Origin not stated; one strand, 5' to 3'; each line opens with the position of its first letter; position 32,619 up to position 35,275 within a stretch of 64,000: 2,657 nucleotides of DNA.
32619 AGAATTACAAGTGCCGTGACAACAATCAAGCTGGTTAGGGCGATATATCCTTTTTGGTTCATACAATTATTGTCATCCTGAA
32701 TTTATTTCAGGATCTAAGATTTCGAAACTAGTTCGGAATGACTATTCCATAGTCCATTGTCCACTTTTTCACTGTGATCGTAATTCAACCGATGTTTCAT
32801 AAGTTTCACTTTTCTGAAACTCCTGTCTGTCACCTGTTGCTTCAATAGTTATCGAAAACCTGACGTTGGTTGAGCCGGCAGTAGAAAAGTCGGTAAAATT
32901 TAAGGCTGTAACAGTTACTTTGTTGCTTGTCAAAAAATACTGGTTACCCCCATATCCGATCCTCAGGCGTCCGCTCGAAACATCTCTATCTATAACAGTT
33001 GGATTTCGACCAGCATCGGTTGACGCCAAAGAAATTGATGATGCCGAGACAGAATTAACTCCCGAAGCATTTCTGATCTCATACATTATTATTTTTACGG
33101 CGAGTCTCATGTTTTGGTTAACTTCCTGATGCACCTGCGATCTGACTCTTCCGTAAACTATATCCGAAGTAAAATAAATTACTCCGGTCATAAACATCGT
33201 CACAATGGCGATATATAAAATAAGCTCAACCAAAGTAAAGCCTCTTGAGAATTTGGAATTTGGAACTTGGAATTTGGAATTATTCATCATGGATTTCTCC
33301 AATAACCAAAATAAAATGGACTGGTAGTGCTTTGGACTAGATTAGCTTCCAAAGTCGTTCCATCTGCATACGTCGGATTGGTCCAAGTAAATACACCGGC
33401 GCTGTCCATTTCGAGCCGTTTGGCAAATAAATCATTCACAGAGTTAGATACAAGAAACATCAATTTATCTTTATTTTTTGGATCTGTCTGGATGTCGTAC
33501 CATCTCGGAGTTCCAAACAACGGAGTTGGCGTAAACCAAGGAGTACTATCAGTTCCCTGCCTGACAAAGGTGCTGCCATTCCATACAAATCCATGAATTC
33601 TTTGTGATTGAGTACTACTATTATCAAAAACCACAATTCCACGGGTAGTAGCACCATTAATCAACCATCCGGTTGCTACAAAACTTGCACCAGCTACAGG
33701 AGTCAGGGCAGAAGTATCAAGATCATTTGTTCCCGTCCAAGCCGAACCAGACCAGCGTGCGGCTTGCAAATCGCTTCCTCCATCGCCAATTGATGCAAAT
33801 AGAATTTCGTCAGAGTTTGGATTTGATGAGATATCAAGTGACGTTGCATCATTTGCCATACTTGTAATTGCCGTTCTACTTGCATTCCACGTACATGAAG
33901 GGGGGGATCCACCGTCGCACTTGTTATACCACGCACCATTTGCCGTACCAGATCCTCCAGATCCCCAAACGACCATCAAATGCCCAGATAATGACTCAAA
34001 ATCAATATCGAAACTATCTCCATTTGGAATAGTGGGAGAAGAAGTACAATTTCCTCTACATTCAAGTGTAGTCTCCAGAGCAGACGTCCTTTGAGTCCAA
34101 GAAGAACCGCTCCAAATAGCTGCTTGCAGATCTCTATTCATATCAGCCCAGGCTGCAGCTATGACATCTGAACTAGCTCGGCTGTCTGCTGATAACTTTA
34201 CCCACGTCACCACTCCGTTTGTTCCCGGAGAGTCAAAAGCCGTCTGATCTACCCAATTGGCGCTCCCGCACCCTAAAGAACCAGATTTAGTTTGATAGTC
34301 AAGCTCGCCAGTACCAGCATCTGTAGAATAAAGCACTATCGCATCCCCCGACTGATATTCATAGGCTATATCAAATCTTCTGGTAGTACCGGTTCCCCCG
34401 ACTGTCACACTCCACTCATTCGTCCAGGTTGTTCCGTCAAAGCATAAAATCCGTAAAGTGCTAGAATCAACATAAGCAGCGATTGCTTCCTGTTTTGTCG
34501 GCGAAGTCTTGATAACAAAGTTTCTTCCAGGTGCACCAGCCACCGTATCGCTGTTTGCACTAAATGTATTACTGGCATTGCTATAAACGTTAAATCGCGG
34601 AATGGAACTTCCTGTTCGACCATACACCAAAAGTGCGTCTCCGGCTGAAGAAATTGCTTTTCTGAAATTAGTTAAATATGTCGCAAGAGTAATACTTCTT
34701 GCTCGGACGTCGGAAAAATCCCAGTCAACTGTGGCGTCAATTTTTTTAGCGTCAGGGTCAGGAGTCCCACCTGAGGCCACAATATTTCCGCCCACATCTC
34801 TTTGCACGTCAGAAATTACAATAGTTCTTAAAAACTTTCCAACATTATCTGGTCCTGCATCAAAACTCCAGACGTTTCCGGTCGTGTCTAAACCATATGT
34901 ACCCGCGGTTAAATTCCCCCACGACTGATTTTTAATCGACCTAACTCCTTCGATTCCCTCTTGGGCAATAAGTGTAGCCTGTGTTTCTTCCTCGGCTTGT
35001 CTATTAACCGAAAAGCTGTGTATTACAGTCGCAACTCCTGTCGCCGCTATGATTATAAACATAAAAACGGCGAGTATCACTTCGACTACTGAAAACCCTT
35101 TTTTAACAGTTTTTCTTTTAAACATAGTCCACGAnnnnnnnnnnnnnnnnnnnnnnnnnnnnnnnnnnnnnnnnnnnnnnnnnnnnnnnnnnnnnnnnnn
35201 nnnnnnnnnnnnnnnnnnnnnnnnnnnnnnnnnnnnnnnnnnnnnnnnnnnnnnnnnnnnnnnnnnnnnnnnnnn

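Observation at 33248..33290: Heptanucleotide tandem repeat inside a prepilin leader is a phase-variation candidate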

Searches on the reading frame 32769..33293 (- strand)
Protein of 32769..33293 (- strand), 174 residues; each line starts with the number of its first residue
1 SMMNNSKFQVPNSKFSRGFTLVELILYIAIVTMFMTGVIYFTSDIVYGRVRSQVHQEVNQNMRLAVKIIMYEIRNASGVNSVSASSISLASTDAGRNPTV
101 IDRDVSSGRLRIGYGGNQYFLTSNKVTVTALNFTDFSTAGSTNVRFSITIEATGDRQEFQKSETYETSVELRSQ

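Call 5: search_protein_families(library=pfam, proteins=[window:32769-33293:-], max_evalue=0.01)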
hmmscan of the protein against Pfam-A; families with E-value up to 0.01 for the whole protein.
window:32769-33293:- (174 aa): 1 family
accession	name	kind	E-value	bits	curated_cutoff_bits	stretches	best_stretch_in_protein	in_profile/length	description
PF07963.17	N_methyl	-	1.2e-05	25.1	21.2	1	16-38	4-26/27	Prokaryotic N-terminal methylation motif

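Call 7: find_homologous_proteins(query=window:32769-33293:-, max_evalue=0.001)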
Query window:32769-33293:- (174 aa): 100 proteins with E <= 0.001 among 168 candidates.
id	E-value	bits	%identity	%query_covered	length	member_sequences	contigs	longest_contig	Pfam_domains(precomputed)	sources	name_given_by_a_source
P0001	4.8e-103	359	100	99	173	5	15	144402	PF07963.18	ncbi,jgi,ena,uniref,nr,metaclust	ncbi:MAG: hypothetical protein UT24_C0009G0059 [Candidatus Woesebacteria bacterium GW2011_GWB1_39_12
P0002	3.1e-89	314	90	99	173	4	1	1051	-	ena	-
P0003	3.3e-83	295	84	99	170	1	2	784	-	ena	-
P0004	2.7e-75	269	80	97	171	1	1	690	PF07963.18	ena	-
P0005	6.0e-73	261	78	100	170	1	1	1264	PF07963.18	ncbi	-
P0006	1.5e-68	247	72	99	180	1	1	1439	PF07963.18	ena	-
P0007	7.6e-56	206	63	90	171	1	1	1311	PF07963.18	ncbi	-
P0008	1.9e-55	205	65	90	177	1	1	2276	-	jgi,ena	-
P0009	6.3e-55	203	62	98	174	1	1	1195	PF07963.18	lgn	-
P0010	1.1e-54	202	60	98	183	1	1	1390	PF07963.18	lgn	-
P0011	1.4e-54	202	62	98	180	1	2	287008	-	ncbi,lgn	-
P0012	6.7e-53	196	59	94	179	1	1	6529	-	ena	-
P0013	1.6e-52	195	62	92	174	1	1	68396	PF07963.18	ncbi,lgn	-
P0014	2.0e-51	192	60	91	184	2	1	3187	PF07963.18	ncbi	-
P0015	3.6e-51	191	60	99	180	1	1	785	PF07963.18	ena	-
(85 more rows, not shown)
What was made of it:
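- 32769..33290 (-): Minor pilin gene, 173 aa. It has weak, sub-threshold similarity to ComGF, HpsC and PpdC-type minor pilins. 100 homologs, almost all from Microgenomates/CPR metagenomes (call 7).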

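Call 11: list_cluster_members(proteins=[P0001, P0002, P0003])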
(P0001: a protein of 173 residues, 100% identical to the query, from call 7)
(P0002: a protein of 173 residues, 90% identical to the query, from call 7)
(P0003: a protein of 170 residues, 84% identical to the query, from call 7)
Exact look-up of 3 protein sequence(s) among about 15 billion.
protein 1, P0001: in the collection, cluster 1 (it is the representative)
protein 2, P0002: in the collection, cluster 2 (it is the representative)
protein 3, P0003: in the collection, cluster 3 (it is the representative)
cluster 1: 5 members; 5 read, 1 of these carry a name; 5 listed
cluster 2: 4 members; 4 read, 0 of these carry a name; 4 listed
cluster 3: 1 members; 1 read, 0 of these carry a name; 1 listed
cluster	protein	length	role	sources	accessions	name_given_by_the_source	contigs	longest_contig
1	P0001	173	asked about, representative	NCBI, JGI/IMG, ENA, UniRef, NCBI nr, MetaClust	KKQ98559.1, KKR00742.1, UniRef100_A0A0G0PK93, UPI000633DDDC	MAG: hypothetical protein UT24_C0009G0059 [Candidatus Woesebacteria bacterium ... | Prepilin-type N-terminal cleavage/methylation domain-containing protein n=2 ... | MAG: hypothetical protein UT23_C0002G0059 [Candidatus Woesebacteria bacterium ...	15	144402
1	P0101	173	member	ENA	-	-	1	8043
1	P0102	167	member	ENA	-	-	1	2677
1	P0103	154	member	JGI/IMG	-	-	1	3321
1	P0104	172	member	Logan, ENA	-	-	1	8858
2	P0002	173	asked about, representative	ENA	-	-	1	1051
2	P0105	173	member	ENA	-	-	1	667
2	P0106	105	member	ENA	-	-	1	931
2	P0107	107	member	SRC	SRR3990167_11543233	-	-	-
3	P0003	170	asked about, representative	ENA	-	-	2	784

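Call 12: find_encoding_contigs(protein=P0001, flank=1500, max_places=10)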
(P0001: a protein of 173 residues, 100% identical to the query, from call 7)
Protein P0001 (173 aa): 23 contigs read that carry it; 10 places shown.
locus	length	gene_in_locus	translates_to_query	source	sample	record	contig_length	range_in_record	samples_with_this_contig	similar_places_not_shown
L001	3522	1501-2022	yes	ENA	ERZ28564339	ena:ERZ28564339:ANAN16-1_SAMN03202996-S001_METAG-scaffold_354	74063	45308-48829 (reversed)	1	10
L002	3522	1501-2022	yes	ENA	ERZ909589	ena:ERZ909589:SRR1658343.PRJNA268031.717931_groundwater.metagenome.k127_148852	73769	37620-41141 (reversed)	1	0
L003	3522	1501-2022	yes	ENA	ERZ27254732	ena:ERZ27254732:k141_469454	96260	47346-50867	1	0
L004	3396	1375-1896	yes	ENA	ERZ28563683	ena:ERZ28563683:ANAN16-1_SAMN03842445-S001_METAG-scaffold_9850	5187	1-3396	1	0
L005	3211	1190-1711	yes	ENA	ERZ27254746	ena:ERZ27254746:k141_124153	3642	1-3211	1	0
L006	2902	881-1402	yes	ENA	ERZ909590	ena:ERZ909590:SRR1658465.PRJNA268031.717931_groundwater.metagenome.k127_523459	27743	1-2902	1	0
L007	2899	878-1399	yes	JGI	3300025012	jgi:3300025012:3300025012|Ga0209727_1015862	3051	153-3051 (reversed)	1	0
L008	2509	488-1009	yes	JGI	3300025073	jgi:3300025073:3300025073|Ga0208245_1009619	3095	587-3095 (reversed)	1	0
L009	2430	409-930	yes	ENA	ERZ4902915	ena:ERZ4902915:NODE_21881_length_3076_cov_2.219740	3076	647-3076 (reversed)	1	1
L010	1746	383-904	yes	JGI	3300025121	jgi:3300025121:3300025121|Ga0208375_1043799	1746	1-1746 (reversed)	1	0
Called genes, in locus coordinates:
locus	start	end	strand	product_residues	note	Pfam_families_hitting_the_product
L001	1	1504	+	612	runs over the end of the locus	-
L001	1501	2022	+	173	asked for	PF07963:N_methyl (faint)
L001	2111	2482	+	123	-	-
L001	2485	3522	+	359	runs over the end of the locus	PF13399:LytR_C (weak)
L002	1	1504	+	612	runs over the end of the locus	-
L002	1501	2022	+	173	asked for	PF07963:N_methyl (faint)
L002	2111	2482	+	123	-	-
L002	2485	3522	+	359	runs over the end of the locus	PF13399:LytR_C (weak)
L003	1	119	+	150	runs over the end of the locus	-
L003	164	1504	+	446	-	-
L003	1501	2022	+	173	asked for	PF07963:N_methyl (faint)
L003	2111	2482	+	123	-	-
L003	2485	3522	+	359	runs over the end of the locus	PF13399:LytR_C (weak)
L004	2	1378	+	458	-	?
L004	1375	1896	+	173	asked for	PF07963:N_methyl (faint)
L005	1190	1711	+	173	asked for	PF07963:N_methyl (faint)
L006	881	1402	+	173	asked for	PF07963:N_methyl (faint)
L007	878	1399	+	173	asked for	PF07963:N_methyl (faint)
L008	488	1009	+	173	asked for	PF07963:N_methyl (faint)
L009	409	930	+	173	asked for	PF07963:N_methyl (faint)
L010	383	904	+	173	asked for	PF07963:N_methyl (faint)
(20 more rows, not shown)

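Call 14: find_encoding_contigs(protein=P0103, flank=1500, max_places=5)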
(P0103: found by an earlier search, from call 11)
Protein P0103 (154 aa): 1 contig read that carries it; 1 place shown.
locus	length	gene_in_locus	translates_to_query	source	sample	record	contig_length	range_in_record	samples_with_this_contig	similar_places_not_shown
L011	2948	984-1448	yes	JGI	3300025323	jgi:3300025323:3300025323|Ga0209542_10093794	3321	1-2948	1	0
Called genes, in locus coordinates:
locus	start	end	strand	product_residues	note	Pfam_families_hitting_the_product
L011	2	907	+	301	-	?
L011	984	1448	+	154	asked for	-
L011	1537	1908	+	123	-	-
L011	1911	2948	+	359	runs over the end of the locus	PF13399:LytR_C (weak)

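Call 15: find_encoding_contigs(protein=P0102, flank=1500, max_places=5)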
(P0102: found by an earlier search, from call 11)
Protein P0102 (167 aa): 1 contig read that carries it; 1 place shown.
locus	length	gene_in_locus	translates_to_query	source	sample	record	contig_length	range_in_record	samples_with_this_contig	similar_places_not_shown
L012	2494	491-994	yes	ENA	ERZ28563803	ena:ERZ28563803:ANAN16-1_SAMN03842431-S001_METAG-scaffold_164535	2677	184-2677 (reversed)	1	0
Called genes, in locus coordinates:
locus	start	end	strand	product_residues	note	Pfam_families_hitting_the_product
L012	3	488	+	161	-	?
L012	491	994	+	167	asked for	PF07963:N_methyl (weak)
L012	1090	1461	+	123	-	-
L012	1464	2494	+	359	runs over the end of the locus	PF13399:LytR_C (weak)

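Call 16: find_encoding_contigs(protein=P0002, flank=1500, max_places=5)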
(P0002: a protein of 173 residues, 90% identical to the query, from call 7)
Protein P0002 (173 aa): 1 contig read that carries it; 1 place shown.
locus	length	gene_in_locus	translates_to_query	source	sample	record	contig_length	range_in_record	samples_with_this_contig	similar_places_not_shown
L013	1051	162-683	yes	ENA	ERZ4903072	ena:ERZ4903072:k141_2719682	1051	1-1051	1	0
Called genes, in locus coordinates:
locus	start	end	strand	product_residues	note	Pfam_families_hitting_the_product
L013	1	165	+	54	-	?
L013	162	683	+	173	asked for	-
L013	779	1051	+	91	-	?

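Call 21: find_related_loci(query=A1, collection=metagenome_contigs, flank=1500)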
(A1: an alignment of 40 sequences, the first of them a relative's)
Query A1 (173 aa) in metagenome_contigs; peptide patterns used: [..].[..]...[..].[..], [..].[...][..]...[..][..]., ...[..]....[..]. (x = any residue, [..] = any of these).
232 stretches matched a pattern; 140 encode a relative of the query (tblastn E <= 1e-3); the best 80 are kept; 80 distinct loci.
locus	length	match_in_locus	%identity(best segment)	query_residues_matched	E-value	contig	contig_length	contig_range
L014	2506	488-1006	100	1-173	6e-117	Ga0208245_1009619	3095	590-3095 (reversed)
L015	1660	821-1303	65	17-173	1e-66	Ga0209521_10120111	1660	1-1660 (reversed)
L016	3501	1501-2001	60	12-172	6e-60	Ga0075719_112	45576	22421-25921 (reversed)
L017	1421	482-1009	59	5-172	8e-62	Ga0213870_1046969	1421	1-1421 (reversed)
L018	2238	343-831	58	17-172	6e-60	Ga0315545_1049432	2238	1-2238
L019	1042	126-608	57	17-172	9e-63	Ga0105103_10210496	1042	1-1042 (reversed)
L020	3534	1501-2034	55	3-173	8e-59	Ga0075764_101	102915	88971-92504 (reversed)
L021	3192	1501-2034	55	3-173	8e-59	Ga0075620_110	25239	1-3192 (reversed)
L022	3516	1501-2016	52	8-171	6e-58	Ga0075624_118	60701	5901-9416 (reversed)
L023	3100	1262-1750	58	17-172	2e-58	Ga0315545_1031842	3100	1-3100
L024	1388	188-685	55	16-172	5e-59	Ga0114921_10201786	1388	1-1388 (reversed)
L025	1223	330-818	59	17-172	1e-58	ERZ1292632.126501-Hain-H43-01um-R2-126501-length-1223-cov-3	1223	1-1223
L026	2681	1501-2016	55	8-172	6e-55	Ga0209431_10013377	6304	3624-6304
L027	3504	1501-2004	55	13-172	2e-53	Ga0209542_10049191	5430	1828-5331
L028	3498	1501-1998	62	17-173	1e-52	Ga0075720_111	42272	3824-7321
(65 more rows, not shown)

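Call 22: find_related_loci(query=A1, collection=genome_contigs, flank=1500)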
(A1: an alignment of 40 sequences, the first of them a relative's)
Query A1 (173 aa) in genome_contigs; peptide patterns used: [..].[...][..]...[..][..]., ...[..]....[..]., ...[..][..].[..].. (x = any residue, [..] = any of these).
599 stretches matched a pattern (row limit reached: there are more); 42 encode a relative of the query (tblastn E <= 1e-3); 42 distinct loci.
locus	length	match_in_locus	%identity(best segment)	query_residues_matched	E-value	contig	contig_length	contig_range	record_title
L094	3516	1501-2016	52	8-171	4e-58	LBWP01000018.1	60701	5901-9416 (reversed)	MAG: Candidatus Woesebacteria bacterium GW2011_GWA1_39_21 UT39_C0018, whole genome shotgun sequence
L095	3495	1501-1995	50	17-173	2e-44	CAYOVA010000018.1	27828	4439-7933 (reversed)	MAG TPA_asm: uncultured Gammaproteobacteria bacterium isolate SRP342105_co3_219 genome assembly, contig: NODE_1217_lengt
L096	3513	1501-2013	44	3-171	8e-37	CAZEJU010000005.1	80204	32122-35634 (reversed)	MAG TPA_asm: uncultured Gammaproteobacteria bacterium isolate binchicken_co105_439 genome assembly, contig: NODE_325_len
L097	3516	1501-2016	43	6-172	2e-33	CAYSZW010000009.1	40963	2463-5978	MAG TPA_asm: uncultured Gammaproteobacteria bacterium isolate SRP342105_co1_75 genome assembly, contig: NODE_1187_length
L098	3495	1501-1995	43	17-172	4e-33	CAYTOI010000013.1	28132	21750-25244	MAG TPA_asm: uncultured Pseudomonadales bacterium isolate SRP278252_co2_194 genome assembly, contig: NODE_3312_length_28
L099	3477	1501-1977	45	17-172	2e-32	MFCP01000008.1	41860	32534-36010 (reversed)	MAG: Candidatus Daviesbacteria bacterium RIFCSPHIGHO2_01_FULL_40_11 rifcsphigho2_01_scaffold_1371, whole genome shotgun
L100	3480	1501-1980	42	16-172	2e-32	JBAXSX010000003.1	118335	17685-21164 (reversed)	MAG: Candidatus Roizmanbacteria bacterium isolate ELA620 MAG620_3, whole genome shotgun sequence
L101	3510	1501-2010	42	7-172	4e-32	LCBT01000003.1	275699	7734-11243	MAG: Candidatus Daviesbacteria bacterium GW2011_GWA1_41_61 UU73_C0003, whole genome shotgun sequence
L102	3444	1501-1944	43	1-149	1e-29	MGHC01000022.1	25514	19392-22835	MAG: Candidatus Woesebacteria bacterium RIFCSPLOWO2_01_FULL_39_10 rifcsplowo2_01_scaffold_4859, whole genome shotgun seq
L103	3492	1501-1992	37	13-172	3e-28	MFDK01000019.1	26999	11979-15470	MAG: Candidatus Daviesbacteria bacterium RIFCSPLOWO2_01_FULL_37_10 rifcsplowo2_01_scaffold_2828, whole genome shotgun se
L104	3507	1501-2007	32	14-173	3e-24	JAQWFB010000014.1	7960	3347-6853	MAG: Candidatus Shapirobacteria bacterium isolate STF2_89 NODE_29803_length_7960_cov_18.793949_Sandtown_F2, whole genome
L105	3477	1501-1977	38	16-171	8e-24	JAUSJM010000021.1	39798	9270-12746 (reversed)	MAG: bacterium isolate E14_metabat.bin.301 E14_k141_354204, whole genome shotgun sequence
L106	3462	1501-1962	38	13-169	8e-24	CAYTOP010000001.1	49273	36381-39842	MAG TPA_asm: uncultured Gammaproteobacteria bacterium isolate SRP050083_co1_427 genome assembly, contig: NODE_186_length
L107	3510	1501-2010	36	9-171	2e-22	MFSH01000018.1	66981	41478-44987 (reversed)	MAG: Candidatus Moranbacteria bacterium RIFOXYB1_FULL_43_19 rifoxyb1_full_scaffold_428, whole genome shotgun sequence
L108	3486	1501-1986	34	17-172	7e-20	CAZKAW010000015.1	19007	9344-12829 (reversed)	MAG TPA_asm: uncultured Gammaproteobacteria bacterium isolate binchicken_co38_470 genome assembly, contig: NODE_6083_len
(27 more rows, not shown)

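Call 38: find_encoding_contigs(protein=P0006, flank=1000, max_places=3)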
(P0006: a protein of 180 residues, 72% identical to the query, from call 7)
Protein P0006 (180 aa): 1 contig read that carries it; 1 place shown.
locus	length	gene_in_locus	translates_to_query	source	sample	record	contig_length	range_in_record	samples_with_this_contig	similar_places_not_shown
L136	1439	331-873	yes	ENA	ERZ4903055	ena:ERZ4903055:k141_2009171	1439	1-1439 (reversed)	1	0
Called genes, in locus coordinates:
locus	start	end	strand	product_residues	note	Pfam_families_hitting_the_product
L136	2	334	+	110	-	?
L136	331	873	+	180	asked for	PF07963:N_methyl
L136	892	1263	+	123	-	-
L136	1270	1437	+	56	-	?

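Call 39: find_encoding_contigs(protein=P0003, flank=1000, max_places=3)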
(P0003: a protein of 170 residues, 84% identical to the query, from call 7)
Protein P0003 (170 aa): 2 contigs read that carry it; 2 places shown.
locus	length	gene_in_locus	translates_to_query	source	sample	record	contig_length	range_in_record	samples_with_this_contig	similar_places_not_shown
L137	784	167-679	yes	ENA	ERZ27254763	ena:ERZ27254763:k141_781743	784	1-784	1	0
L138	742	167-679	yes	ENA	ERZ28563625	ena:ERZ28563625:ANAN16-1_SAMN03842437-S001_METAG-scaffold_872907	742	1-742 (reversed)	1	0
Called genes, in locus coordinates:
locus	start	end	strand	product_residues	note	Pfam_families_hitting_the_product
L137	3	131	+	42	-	?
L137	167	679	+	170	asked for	-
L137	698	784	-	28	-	?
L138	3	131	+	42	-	?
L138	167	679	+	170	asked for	-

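Call 40: find_encoding_contigs(protein=P0004, flank=1000, max_places=3)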
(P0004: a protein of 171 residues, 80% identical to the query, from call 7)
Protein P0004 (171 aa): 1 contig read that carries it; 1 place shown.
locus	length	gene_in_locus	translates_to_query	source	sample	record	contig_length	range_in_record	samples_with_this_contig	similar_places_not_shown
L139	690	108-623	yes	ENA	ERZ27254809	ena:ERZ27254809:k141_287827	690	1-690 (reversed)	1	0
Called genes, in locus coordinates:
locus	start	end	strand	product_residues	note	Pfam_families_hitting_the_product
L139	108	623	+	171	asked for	PF07963:N_methyl (faint)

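Call 41: find_encoding_contigs(protein=P0005, flank=1000, max_places=3)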
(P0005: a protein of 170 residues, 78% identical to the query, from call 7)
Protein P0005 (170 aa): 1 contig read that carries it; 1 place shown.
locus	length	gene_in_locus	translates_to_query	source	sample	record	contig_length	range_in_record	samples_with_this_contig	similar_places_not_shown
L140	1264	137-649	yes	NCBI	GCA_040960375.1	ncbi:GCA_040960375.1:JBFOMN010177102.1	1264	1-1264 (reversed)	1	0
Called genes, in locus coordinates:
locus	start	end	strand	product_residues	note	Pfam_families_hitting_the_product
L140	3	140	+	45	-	?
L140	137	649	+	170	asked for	PF07963:N_methyl (weak)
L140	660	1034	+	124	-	-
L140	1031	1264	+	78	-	?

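Call 58: search_protein_families(library=ncbifam, proteins=[window:32769-33290:-], max_evalue=0.01)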
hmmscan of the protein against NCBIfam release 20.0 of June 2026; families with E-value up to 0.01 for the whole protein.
window:32769-33290:- (173 aa): 3 families
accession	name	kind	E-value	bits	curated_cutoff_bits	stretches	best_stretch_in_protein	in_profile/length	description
NF038304.1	EPS_HpsC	equivalog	6.1e-05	22.7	200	1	11-74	16-79/318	hormogonium polysaccharide secretion pseudopilin HpsC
NF041002.1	pilin_ComGF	equivalog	0.00044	20.5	80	1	16-121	2-106/139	competence type IV pilus minor pilin ComGF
NF007848.0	PRK10557.1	equivalog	0.0053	16.1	120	1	15-75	10-70/192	prepilin peptidase-dependent protein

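Call 61: find_encoding_contigs(protein=P0104, flank=600, max_places=3)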
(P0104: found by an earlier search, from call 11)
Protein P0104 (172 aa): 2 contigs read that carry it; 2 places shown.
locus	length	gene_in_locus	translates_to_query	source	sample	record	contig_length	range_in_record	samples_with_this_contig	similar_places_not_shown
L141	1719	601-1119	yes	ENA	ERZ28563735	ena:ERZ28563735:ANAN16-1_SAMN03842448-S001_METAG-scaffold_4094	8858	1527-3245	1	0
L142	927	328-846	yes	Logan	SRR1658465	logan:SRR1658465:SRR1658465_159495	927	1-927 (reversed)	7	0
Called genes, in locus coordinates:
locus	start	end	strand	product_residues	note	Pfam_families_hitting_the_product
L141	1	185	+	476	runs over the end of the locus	-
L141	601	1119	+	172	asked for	PF07963:N_methyl (faint)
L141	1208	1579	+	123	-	-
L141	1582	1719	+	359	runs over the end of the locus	PF13399:LytR_C (weak)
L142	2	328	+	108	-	?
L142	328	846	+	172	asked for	PF07963:N_methyl (faint)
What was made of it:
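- Identical sequence in independent assemblies from JGI, ENA, NCBI and Logan (calls 11, 12, 61).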

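Call 62: find_encoding_contigs(protein=P0105, flank=600, max_places=3)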
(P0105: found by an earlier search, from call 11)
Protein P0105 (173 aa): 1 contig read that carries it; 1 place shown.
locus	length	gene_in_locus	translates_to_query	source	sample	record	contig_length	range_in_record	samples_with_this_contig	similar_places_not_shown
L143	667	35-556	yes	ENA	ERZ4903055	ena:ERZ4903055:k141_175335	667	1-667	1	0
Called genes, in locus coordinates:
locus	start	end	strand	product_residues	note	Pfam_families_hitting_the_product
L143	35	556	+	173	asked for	-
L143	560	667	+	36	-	?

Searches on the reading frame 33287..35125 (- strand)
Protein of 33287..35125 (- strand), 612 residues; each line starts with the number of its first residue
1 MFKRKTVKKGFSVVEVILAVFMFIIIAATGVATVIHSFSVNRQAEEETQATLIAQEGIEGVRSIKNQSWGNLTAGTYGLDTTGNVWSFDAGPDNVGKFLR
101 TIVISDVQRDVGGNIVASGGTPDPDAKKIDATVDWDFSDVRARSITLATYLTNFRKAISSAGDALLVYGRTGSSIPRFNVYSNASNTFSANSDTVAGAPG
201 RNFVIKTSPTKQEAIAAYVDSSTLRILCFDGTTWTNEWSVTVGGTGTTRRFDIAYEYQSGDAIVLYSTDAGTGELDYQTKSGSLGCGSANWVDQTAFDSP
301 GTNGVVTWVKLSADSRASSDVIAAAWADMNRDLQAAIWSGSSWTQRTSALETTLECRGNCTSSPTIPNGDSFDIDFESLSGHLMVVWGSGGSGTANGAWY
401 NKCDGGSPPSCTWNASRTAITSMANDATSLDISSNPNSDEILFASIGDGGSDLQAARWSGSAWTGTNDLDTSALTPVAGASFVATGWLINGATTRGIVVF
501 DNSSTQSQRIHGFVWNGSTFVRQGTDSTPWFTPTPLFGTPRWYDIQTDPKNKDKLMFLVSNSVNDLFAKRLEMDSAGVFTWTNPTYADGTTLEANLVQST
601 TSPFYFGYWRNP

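Call 5: search_protein_families(library=pfam, proteins=[window:33287-35125:-], max_evalue=0.01)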
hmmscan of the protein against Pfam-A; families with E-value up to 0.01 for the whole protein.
window:33287-35125:- (612 aa): 0 families

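Call 58: search_protein_families(library=ncbifam, proteins=[window:33287-35125:-], max_evalue=0.01)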
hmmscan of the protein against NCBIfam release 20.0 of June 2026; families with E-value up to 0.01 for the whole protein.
window:33287-35125:- (612 aa): 1 family
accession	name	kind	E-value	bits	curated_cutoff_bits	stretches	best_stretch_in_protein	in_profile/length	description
NF041013.1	T4P_ComGE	equivalog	0.0074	16.4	49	0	8-59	3-54/83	competence type IV pilus minor pilin ComGE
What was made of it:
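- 33287..35125 (-): Upstream 612-aa pilin-like gene (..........|FSVVE...), overlapping the minor pilin start. Only a weak ComGE-like N-terminal hit (call 58) and no Pfam hit (call 5).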
